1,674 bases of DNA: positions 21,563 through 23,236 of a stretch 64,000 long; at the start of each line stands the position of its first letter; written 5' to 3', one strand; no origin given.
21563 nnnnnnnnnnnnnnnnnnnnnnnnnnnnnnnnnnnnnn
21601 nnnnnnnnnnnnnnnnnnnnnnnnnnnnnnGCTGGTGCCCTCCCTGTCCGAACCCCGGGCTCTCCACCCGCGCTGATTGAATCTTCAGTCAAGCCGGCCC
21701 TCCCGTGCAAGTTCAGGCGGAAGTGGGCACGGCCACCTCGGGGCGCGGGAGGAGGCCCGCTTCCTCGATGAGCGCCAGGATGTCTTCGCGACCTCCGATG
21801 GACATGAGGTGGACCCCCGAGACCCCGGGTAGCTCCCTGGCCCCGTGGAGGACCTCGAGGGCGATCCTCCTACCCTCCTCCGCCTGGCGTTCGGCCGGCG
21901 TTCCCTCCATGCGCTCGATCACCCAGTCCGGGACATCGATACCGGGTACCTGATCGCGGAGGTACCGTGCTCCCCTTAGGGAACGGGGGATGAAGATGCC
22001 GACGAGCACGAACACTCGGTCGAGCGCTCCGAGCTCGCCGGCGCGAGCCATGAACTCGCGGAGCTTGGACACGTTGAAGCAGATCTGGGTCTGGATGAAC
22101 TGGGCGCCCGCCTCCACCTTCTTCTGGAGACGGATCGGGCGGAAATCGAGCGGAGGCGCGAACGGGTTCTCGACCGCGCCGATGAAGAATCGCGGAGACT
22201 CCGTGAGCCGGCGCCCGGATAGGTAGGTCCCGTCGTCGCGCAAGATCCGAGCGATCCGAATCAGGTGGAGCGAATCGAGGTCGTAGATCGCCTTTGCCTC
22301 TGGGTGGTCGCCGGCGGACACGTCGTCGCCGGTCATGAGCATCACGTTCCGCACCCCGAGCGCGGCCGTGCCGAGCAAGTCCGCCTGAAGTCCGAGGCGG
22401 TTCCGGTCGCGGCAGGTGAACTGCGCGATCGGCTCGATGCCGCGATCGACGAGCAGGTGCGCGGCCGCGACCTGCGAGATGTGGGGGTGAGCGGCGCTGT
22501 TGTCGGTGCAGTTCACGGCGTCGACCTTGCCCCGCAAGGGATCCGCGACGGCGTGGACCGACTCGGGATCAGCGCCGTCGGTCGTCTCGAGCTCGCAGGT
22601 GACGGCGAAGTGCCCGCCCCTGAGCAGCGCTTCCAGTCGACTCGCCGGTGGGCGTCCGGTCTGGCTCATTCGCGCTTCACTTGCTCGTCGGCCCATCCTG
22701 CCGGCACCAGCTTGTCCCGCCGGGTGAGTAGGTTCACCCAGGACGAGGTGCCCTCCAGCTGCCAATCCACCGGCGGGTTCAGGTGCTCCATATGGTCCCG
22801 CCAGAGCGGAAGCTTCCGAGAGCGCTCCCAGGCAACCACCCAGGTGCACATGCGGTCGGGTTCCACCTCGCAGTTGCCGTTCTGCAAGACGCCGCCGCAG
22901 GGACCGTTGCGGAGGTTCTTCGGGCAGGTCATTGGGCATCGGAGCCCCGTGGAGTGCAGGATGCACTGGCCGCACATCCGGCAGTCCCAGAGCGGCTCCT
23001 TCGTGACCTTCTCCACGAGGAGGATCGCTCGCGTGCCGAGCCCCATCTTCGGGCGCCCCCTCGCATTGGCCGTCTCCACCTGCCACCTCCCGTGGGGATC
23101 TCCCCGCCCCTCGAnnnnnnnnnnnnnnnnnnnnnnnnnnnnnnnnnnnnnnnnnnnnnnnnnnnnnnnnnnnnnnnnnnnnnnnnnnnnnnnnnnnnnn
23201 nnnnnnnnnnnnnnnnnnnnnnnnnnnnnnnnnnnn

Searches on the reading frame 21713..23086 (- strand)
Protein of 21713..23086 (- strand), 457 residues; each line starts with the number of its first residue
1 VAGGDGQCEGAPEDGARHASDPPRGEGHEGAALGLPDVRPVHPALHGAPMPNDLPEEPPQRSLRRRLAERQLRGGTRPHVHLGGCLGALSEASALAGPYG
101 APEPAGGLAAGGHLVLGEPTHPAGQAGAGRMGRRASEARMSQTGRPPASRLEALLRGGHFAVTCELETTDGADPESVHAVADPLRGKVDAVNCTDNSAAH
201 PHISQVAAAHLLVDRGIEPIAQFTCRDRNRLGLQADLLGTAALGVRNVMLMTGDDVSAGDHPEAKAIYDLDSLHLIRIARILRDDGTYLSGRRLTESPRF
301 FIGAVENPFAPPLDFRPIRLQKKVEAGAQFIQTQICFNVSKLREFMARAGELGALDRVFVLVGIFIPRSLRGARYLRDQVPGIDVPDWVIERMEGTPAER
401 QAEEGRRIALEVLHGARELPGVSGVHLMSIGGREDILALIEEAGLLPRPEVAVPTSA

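Call 9: search_protein_families(library=pfam, proteins=[window:21713-23086:-], max_evalue=0.0001)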
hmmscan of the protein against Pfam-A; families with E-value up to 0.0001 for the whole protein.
window:21713-23086:- (457 aa): 1 family
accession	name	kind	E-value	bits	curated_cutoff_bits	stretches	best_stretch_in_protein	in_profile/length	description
PF02219.23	MTHFR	-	5.3e-25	88.8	24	1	188-443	41-286/287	Methylenetetrahydrofolate reductase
